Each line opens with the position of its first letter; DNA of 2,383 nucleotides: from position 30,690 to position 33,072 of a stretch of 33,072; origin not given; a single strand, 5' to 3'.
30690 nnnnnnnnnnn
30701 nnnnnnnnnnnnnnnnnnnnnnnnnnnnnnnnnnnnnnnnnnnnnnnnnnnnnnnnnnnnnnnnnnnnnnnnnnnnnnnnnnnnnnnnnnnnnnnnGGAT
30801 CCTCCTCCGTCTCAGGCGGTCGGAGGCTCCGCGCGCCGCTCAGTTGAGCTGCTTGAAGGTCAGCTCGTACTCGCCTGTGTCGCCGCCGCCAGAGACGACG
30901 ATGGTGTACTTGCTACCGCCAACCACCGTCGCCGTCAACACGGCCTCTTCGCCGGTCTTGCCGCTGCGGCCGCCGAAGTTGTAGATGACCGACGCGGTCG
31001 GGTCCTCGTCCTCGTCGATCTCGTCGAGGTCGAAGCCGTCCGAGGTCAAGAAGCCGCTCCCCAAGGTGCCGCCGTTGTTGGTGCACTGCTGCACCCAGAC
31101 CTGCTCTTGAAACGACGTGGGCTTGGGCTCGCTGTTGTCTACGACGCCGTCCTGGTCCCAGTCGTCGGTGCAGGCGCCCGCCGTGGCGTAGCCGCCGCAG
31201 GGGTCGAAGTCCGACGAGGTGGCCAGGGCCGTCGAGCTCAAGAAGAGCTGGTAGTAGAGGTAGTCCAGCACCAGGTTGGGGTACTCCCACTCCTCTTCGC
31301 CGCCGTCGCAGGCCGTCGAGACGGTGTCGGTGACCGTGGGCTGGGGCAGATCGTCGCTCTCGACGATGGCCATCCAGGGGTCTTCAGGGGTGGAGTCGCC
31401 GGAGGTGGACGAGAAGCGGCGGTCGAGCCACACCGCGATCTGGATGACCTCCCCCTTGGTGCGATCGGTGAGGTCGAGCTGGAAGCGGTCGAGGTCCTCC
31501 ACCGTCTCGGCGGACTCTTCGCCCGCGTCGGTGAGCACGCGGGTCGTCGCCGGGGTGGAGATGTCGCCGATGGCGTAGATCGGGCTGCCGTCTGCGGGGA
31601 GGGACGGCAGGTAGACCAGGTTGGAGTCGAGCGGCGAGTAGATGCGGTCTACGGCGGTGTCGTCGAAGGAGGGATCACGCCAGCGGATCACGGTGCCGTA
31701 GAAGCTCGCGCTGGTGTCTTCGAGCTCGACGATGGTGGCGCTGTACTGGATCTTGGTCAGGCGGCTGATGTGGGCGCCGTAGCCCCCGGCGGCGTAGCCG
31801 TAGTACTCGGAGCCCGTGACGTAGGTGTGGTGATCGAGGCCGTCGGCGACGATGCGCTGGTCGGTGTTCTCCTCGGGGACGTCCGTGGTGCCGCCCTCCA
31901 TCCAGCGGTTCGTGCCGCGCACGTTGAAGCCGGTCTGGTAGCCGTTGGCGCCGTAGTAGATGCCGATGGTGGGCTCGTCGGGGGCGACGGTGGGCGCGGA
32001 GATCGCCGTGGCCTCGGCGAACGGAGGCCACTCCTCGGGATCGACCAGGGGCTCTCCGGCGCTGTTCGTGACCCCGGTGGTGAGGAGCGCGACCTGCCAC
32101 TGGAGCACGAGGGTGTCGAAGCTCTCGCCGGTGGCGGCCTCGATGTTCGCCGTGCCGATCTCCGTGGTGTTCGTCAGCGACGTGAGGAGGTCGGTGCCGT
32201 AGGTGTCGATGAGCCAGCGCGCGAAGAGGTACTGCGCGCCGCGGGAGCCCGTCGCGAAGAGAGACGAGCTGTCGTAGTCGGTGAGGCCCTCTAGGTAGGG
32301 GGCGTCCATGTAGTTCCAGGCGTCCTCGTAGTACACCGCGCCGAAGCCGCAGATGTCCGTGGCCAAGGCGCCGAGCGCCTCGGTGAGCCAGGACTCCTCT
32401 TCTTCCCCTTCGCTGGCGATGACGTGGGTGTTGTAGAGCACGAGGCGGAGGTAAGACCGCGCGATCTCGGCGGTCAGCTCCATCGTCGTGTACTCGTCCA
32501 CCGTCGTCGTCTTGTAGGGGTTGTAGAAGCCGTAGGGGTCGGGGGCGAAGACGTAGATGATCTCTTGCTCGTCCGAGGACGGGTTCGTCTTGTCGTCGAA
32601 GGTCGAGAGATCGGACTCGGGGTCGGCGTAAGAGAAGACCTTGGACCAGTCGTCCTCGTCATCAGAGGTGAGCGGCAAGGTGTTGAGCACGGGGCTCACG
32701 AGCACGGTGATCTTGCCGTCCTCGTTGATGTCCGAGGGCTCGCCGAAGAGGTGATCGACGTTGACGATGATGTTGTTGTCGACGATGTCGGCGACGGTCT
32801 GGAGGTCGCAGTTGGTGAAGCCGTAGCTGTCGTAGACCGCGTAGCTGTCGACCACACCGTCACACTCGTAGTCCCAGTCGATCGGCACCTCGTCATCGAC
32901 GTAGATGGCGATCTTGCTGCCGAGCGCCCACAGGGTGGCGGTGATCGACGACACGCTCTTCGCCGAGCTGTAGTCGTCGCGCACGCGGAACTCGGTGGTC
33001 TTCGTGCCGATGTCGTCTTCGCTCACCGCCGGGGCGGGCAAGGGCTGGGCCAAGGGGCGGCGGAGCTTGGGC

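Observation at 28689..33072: Three-gene envelope module: M30-like secreted protein, M50 site-2 protease and LolA/RseB-like secreted protein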

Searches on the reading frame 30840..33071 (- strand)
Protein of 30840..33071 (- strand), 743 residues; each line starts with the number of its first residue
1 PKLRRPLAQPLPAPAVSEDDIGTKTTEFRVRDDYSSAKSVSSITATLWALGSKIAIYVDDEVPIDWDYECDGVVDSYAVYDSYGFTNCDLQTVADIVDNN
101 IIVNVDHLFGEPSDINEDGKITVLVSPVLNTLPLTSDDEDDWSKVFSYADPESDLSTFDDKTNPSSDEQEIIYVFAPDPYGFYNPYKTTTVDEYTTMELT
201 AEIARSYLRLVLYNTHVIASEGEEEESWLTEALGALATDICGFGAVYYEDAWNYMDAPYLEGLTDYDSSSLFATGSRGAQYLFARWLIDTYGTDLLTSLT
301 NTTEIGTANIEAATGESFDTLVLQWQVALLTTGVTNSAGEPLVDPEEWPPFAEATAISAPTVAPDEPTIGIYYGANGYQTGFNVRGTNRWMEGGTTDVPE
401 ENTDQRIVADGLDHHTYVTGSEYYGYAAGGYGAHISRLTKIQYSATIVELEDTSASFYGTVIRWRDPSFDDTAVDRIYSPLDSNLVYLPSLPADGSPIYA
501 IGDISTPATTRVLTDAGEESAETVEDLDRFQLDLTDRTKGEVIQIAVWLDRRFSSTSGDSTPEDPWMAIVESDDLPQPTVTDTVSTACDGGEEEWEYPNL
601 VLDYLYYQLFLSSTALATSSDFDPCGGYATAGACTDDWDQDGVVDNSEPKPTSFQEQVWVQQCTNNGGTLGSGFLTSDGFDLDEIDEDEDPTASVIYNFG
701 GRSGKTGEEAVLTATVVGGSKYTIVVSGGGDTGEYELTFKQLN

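Call 4: search_protein_families(library=pfam, proteins=[window:30840-33071:-], max_evalue=1)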
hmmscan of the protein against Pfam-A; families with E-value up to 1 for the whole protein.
window:30840-33071:- (743 aa): 0 families

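Call 5: search_protein_families(library=ncbifam, proteins=[window:30840-33071:-], max_evalue=1)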
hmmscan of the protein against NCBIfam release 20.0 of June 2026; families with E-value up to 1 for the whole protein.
window:30840-33071:- (743 aa): 0 families

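Call 17: find_homologous_proteins(query=window:30840-33071:-)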
Query window:30840-33071:- (743 aa): 156 proteins with E <= 0.001 among 8000 candidates; the best 120 are listed.
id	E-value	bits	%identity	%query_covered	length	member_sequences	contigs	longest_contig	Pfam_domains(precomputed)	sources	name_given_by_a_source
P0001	0.0e+0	1659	98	100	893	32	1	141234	-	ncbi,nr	ncbi:MAG: hypothetical protein IPI35_05895 [Deltaproteobacteria bacterium]|nr:hypothetical protein [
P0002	0.0e+0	1137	67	99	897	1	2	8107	-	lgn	-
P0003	2.5e-297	1006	61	97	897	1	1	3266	-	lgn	-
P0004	2.3e-294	997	60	100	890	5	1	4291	-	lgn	-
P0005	6.9e-287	972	57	100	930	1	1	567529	-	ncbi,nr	ncbi:MAG: hypothetical protein H6739_25450 [Alphaproteobacteria bacterium]|nr:hypothetical protein [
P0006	6.4e-266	903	54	100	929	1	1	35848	-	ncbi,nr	ncbi:MAG: hypothetical protein H6740_23950 [Alphaproteobacteria bacterium]|nr:hypothetical protein [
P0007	3.7e-264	897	54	99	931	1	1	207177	-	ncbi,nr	ncbi:MAG: hypothetical protein H6741_11580 [Alphaproteobacteria bacterium]|nr:hypothetical protein [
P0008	6.0e-259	879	54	100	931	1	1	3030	-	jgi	-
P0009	1.0e-255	869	54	98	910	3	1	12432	-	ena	-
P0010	4.7e-254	863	54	99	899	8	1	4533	-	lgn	-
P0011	1.9e-253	861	54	99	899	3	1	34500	-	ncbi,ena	-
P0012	5.7e-253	860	53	100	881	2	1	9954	-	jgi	-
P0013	2.0e-249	848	53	100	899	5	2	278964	-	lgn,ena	-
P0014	2.1e-249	848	56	97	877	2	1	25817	-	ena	-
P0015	4.3e-249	847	53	97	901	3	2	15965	-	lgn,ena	-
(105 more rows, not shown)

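Call 21: find_related_loci(query=A1, collection=genome_contigs, flank=9000)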
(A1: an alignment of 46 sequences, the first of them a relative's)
Query A1 (893 aa) in genome_contigs; peptide patterns used: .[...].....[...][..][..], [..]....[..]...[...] (x = any residue, [..] = any of these).
123 stretches matched a pattern; 96 encode a relative of the query (tblastn E <= 1e-3); the best 80 are kept; 80 distinct loci.
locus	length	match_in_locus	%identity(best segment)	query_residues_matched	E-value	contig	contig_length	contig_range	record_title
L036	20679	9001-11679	100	1-893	0e+0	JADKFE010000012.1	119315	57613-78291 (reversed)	MAG: Deltaproteobacteria bacterium isolate Rand_18-Q3-R56-63_MAXAC.001 tig00005249-10-1195180, whole genome shotgun sequ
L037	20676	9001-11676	94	1-893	0e+0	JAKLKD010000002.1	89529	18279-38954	MAG: Myxococcota bacterium isolate MAG.235 MAG.235-scaffold_261, whole genome shotgun sequence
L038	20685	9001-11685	97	1-893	0e+0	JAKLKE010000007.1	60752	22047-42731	MAG: Myxococcota bacterium isolate MAG.430 MAG.430-NODE_7_length_60752_cov_4.283741, whole genome shotgun sequence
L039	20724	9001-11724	55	19-893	0e+0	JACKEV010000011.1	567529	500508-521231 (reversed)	MAG: Alphaproteobacteria bacterium isolate HK-STAS-MYXO-43 HK-STAS-MYXO-43_11, whole genome shotgun sequence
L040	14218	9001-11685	49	8-893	0e+0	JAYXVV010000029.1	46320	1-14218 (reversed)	MAG: Myxococcota bacterium isolate XS_MAG130 XS_MAG130_0029, whole genome shotgun sequence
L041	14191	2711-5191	52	79-893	0e+0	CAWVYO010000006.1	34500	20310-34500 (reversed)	MAG TPA_asm: uncultured bacterium isolate ERR3589587_metabat2_25 genome assembly, contig: ERZ7462733.987, whole genome s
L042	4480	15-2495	53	75-893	0e+0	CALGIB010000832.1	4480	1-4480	MAG TPA_asm: uncultured proteobacterium isolate ERR2206756_bin.71_CONCOCT_v1.1_MAG genome assembly, contig: ERZ887841.13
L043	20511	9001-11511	53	77-893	0e+0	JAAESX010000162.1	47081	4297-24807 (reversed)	MAG: Proteobacteria bacterium isolate Ust_23 UstG_CONTIG2102637, whole genome shotgun sequence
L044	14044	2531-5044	49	75-893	0e+0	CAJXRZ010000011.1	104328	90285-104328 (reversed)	MAG TPA_asm: uncultured proteobacterium isolate SRR3933377_bin.20_MetaBAT_v2.12.1_MAG genome assembly, contig: NODE_35_l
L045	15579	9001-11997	44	3-893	0e+0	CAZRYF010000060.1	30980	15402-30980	MAG TPA_asm: uncultured Enterobacterales bacterium isolate SRP200020_co5_396 genome assembly, contig: NODE_2200_length_3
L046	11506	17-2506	51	77-893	0e+0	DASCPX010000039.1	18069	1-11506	MAG TPA_asm: Myxococcota bacterium isolate Fu_MAG_56 c_000000283900, whole genome shotgun sequence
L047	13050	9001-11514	49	75-893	0e+0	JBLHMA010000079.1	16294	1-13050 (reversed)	MAG: Cognaticolwellia sp. isolate 3300054697_62 Ga0535669_0003334, whole genome shotgun sequence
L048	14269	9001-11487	50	79-892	0e+0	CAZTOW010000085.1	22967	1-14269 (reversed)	MAG TPA_asm: uncultured Enterobacterales bacterium isolate SRP323723_co1_89 genome assembly, contig: NODE_1804_length_22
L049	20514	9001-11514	48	71-892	0e+0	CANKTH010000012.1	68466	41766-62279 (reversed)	MAG: Deltaproteobacteria bacterium isolate TH-Jun18-127 genome assembly, contig: TH-Jun18-C646, whole genome shotgun seq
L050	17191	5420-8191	46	7-893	0e+0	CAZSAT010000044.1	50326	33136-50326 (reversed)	MAG TPA_asm: uncultured Enterobacterales bacterium isolate binchicken_co46_602 genome assembly, contig: NODE_1148_length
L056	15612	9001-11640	45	66-890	0e+0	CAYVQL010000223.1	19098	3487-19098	MAG TPA_asm: uncultured Enterobacterales bacterium isolate SRP077602_co7_23 genome assembly, contig: NODE_14259_length_1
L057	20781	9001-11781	43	3-893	0e+0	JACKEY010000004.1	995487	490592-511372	MAG: Alphaproteobacteria bacterium isolate HK-STAS-MYXO-46 HK-STAS-MYXO-46_4, whole genome shotgun sequence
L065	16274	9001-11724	49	79-893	0e+0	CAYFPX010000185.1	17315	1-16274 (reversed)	MAG TPA_asm: uncultured Enterobacterales bacterium isolate ERP019367_co1_21 genome assembly, contig: NODE_2660_length_17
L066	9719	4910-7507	44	75-892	0e+0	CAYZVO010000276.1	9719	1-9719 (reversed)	MAG TPA_asm: uncultured Enterobacterales bacterium isolate binchicken_co141_545 genome assembly, contig: NODE_26870_leng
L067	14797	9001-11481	45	79-891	0e+0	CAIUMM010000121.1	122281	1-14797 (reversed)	MAG: uncultured proteobacterium isolate Ki3-D2_bin-0965 genome assembly, contig: bin-0965:121/236, whole genome shotgun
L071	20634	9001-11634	44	69-893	0e+0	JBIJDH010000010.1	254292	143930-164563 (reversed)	MAG: Myxococcota bacterium isolate ME2006-08-22D15_3300044611_group2_bin215 Rohwer_bin1508_scaffold_13_c1, whole genome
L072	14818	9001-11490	44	79-893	0e+0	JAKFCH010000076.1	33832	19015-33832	MAG: Deltaproteobacteria bacterium isolate LC016 contig-124_1407, whole genome shotgun sequence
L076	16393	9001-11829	40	3-892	0e+0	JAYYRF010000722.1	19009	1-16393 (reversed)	MAG: Myxococcota bacterium isolate DS_MAG67 DS_MAG67_0722, whole genome shotgun sequence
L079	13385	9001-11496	45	75-890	0e+0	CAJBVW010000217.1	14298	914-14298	MAG: uncultured proteobacterium isolate Loc081215-6m_bin-0725 genome assembly, contig: bin-0725:217/611, whole genome sh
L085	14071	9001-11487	44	79-893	0e+0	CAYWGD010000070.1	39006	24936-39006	MAG TPA_asm: uncultured Enterobacteriaceae bacterium isolate binchicken_co286_100 genome assembly, contig: NODE_1434_len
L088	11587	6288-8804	43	79-891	0e+0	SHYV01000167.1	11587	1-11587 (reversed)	MAG: Myxococcales bacterium isolate Baikal-deep-G128 BACOMB-C26917, whole genome shotgun sequence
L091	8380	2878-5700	42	65-893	0e+0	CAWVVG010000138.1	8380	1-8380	MAG TPA_asm: uncultured bacterium isolate ERR3589560_concoct_36 genome assembly, contig: ERZ7463206.7775, whole genome s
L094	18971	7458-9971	48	75-893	0e+0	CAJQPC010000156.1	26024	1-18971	uncultured bacterium isolate 3_20180319_Bin_20180319_Bin_29_sub_1 genome assembly, contig: c_000006597360, whole genome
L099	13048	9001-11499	44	79-892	0e+0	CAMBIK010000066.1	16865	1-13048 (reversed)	MAG: Klebsiella pneumoniae isolate MH-21oct19-35 genome assembly, contig: MH-21oct19-C5058, whole genome shotgun sequenc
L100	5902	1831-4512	42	2-892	0e+0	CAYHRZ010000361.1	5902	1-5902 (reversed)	MAG TPA_asm: uncultured Klebsiella sp. isolate ERP119705_co14_221 genome assembly, contig: NODE_24434_length_5902_cov_5.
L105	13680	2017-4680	40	76-892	0e+0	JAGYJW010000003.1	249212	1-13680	MAG: Deltaproteobacteria bacterium isolate M30B51 3, whole genome shotgun sequence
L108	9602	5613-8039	42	94-892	0e+0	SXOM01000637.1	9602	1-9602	MAG: Proteobacteria bacterium isolate F1-120-MAGs225 F1-120__c887034, whole genome shotgun sequence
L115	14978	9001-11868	42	75-892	1e-172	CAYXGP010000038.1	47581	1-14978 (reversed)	MAG TPA_asm: uncultured Enterobacterales bacterium isolate binchicken_co141_40 genome assembly, contig: NODE_3207_length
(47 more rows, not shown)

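Call 31: search_protein_families(library=pfam, proteins=[L056:12963-13709:+, L071:6529-8538:+, L076:6056-7837:+, L105:531-1787:+, L057:606-2162:+, L115:238-1587:-, L040:7129-8916:-, L047:5848-7002:-], max_evalue=0.001)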
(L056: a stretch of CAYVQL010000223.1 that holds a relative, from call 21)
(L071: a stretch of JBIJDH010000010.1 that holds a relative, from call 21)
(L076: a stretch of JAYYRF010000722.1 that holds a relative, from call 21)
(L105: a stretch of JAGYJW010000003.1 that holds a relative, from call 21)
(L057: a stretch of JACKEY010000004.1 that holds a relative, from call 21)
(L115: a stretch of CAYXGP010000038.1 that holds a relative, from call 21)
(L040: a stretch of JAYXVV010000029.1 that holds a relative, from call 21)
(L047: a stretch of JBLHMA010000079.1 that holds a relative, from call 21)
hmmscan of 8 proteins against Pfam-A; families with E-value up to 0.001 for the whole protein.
L056:12963-13709:+ (249 aa): 2 families
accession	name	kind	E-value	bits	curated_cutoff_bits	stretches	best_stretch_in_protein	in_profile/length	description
PF13646.12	HEAT_2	-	2.1e-14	54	27.7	2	194-241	36-84/88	HEAT repeats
PF02985.28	HEAT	-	1.6e-05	25.1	23.5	0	224-241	4-21/31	HEAT repeat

L071:6529-8538:+ (670 aa): 3 families
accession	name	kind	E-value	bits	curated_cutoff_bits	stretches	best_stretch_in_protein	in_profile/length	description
PF00884.28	Sulfatase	-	1.1e-41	143.5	25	1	199-517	1-300/301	Sulfatase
PF01663.27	Phosphodiest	-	6.6e-09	36.3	23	1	201-461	1-220/342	Type I phosphodiesterase / nucleotide pyrophosphatase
PF16347.10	SGSH_C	-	1.1e-08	35.8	29.3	1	469-542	4-77/154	N-sulphoglucosamine sulphohydrolase, C-terminal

L076:6056-7837:+ (594 aa): 1 family
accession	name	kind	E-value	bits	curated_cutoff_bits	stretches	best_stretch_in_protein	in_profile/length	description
PF01663.27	Phosphodiest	-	7.6e-35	121.5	23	1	66-378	2-275/342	Type I phosphodiesterase / nucleotide pyrophosphatase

L105:531-1787:+ (419 aa): 4 families
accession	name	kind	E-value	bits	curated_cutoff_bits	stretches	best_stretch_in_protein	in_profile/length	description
PF13439.12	Glyco_transf_4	-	3.2e-25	89.6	28.5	1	59-229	3-169/170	Glycosyltransferase Family 4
PF13579.12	Glyco_trans_4_4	-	2.3e-22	80.4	29.7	1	59-225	2-158/158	Glycosyl transferase 4-like domain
PF13692.12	Glyco_trans_1_4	-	4.5e-11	43.6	27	1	243-370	2-142/142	Glycosyl transferases group 1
PF13524.12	Glyco_trans_1_2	-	3.1e-07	30.9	25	1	294-399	32-143/144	Glycosyl transferase-like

L057:606-2162:+ (519 aa): 1 family
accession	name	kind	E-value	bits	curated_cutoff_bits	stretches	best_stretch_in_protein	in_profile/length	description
PF14052.12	Caps_assemb_Wzi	-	3e-22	79.6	30.1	1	138-508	33-387/392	Capsule assembly protein Wzi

L115:238-1587:- (450 aa): 0 families

L040:7129-8916:- (596 aa): 1 family
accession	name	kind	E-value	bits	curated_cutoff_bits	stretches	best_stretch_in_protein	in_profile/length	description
PF04734.18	Ceramidase_alk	-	5e-05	22.6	32.1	1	148-344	27-235/509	Neutral/alkaline non-lysosomal ceramidase, N-terminal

L047:5848-7002:- (385 aa): 2 families
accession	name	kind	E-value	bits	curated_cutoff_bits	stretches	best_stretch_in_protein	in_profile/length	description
PF01556.23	DnaJ_C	-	1.9e-26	93.4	26.6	1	213-348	12-147/152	DnaJ C terminal domain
PF00226.36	DnaJ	-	5.2e-22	78.1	27.8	1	14-76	1-63/63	DnaJ domain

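Call 36: predict_structure(alignment_id=A1)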
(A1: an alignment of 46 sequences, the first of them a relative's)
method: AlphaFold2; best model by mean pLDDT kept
length: 893 residues; sequences in the alignment: 46
mean_pLDDT: 86.5   pTM: 0.84
mean pLDDT of the five models: 86.5, 86.1, 84.2, 84.0, 83.5
residues with pLDDT >= 90: 612; 70-90: 170; 50-70: 26; < 50: 85
segments of 3 or more residues with pLDDT < 50: 1-4, 23-76, 133-157
pLDDT, mean of each block of 10 residues (from residue 1): 46 65 41 33 33 34 37 56 94 88 87 96 95 46 31 44 83 94 88 96 96 93 91 93 97 96 89 96 90 90 89 90 95 92 92 95 92 91 96 96 96 80 82 98 94 93 97 98 96 96 97 94 97 97 94 95 95 95 97 91 91 92 93 95 94 96 92 97 96 96 93 94 94 85 88 94 90 84 82 90 96 92 91 85 93 86 96 96 96 88
secondary structure, 60 per line:
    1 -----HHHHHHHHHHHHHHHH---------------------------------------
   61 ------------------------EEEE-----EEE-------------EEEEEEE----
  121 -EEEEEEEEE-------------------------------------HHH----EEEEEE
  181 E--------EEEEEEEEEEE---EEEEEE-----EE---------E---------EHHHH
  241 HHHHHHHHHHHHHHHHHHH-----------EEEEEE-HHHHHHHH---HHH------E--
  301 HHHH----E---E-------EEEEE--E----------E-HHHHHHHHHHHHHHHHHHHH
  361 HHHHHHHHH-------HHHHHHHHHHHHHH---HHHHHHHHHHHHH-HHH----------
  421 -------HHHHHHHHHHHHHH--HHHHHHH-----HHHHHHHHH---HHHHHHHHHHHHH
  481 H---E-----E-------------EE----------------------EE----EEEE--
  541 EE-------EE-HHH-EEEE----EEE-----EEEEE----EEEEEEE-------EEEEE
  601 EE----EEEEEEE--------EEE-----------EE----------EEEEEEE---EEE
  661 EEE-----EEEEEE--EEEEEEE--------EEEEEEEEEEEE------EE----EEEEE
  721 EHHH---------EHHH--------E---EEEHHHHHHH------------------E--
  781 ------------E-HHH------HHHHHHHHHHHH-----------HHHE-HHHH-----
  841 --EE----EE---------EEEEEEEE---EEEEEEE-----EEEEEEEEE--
elements in order (helices of 4 or more, strands of 3 or more residues): H6-21 E85-88 E94-96 E110-116 E122-130 E175-181 E190-200 E204-209 H237-259 E271-276 H278-285 H301-304 E321-325 H341-369 H377-390 H394-406 H428-441 H444-450 H456-464 H468-481 E535-538 E557-560 E565-567 E573-577 E582-588 E596-602 E607-613 E622-624 E648-654 E658-663 E669-674 E677-683 E692-703 E716-721 E750-752 H753-759 H804-815 H832-835 E860-867 E871-877 E883-891

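Call 43: fold_search(model_id=the predicted structure, library=pdb)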
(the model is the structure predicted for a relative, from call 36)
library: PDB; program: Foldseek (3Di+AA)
matches with E <= 10: 268; with E <= 0.001: 2
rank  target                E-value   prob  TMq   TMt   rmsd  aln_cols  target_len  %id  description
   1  7bb8_A                7.4e-13  1.00  0.28  0.64  12.0       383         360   18  Crystal structure of Lugdulysin, a Staphylococcus lugdunensis M30 zinc metallopeptidase (released 2022-07-13)
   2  7bb9                  1.7e-12  1.00  0.28  0.57  12.9       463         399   16  Crystal structure of Lugdulysin E242Q Y315F mutant (released 2022-07-13)
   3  5iku                  4.5e-03  0.98  0.11  0.35  14.8       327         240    7  Crystal structure of the Hathewaya histolytica ColG tandem collagen-binding domain s3as3b in the presence of calcium at  (released 2017-03-15)
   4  6nps_A                6.5e-03  0.10  0.10  0.10  25.3       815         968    8  Crystal structure of GH115 enzyme AxyAgu115A from Amphibacillus xylanus (released 2020-07-15)
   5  7skm_C                9.0e-03  0.80  0.16  0.37  11.6       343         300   11  Complex between S. aureus aureolysin and wt IMPI. (released 2022-01-26)
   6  4zmh_B                2.4e-02  0.06  0.09  0.09  24.9       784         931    8  Crystal structure of a five-domain GH115 alpha-Glucuronidase from the Marine Bacterium Saccharophagus degradans 2-40T (released 2016-05-04)
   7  4zmh_A                2.5e-02  0.08  0.10  0.10  23.7       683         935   10  Crystal structure of a five-domain GH115 alpha-Glucuronidase from the Marine Bacterium Saccharophagus degradans 2-40T (released 2016-05-04)
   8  4ger_A                6.0e-02  0.57  0.16  0.39  12.2       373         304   12  Crystal structure of Gentlyase, the neutral metalloprotease of Paenibacillus polymyxa (released 2013-01-02)
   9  4lo4_B                7.4e-02  0.57  0.09  0.17  16.8       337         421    5  Apo HA-70 (released 2013-10-30)
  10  4arf_A                8.7e-02  0.35  0.15  0.29   8.5       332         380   11  CRYSTAL STRUCTURE OF THE PEPTIDASE DOMAIN OF COLLAGENASE H FROM CLOSTRIDIUM HISTOLYTICUM IN COMPLEX WITH THE PEPTIDIC  (released 2013-06-05)
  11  3ks7_B                1.1e-01  0.11  0.10  0.18  21.5       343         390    7  Crystal structure of Putative Peptide:N-glycosidase F (PNGase F) (YP_210507.1) from Bacteroides fragilis NCTC 9343 at  (released 2009-12-15)
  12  4d8m                  1.8e-01  0.08  0.10  0.13  22.2       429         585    7  Crystal structure of Bacillus thuringiensis Cry5B nematocidal toxin (released 2012-12-19)
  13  9n4q_F                2.2e-01  0.11  0.08  0.16  19.8       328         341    6  Composite map for GluK2-2xNeto2 in the apo state (released 2025-09-17)
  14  4xup_B                2.7e-01  0.06  0.05  0.11  18.4       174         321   11  Structure of the N-terminal CBM22-1-CBM22-2 tandem domain from Paenibacillus barcinonensis Xyn10C (released 2015-06-03)
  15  7n6g_6M               2.9e-01  0.07  0.08  0.07  24.3       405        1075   10  C1 of central pair (released 2022-05-18)
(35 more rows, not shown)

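Call 44: search_solved_structures(query=A1, max_evalue=10, show_alignments=3)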
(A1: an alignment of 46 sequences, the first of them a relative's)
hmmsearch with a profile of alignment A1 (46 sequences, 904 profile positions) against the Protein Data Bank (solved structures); distinct sequences matched with E-value up to 10: 3.
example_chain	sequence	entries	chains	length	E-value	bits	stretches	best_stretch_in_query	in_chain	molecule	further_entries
7bb9_A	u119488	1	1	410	0.00025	22.6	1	248-491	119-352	Lugdulysin E242Q Y315F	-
2w7t_A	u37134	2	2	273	0.16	13.4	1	569-636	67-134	PUTATIVE CYTIDINE TRIPHOSPHATE SYNTHASE | CTP synthase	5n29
3tqp_A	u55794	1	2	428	0.61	11.4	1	558-650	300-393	Enolase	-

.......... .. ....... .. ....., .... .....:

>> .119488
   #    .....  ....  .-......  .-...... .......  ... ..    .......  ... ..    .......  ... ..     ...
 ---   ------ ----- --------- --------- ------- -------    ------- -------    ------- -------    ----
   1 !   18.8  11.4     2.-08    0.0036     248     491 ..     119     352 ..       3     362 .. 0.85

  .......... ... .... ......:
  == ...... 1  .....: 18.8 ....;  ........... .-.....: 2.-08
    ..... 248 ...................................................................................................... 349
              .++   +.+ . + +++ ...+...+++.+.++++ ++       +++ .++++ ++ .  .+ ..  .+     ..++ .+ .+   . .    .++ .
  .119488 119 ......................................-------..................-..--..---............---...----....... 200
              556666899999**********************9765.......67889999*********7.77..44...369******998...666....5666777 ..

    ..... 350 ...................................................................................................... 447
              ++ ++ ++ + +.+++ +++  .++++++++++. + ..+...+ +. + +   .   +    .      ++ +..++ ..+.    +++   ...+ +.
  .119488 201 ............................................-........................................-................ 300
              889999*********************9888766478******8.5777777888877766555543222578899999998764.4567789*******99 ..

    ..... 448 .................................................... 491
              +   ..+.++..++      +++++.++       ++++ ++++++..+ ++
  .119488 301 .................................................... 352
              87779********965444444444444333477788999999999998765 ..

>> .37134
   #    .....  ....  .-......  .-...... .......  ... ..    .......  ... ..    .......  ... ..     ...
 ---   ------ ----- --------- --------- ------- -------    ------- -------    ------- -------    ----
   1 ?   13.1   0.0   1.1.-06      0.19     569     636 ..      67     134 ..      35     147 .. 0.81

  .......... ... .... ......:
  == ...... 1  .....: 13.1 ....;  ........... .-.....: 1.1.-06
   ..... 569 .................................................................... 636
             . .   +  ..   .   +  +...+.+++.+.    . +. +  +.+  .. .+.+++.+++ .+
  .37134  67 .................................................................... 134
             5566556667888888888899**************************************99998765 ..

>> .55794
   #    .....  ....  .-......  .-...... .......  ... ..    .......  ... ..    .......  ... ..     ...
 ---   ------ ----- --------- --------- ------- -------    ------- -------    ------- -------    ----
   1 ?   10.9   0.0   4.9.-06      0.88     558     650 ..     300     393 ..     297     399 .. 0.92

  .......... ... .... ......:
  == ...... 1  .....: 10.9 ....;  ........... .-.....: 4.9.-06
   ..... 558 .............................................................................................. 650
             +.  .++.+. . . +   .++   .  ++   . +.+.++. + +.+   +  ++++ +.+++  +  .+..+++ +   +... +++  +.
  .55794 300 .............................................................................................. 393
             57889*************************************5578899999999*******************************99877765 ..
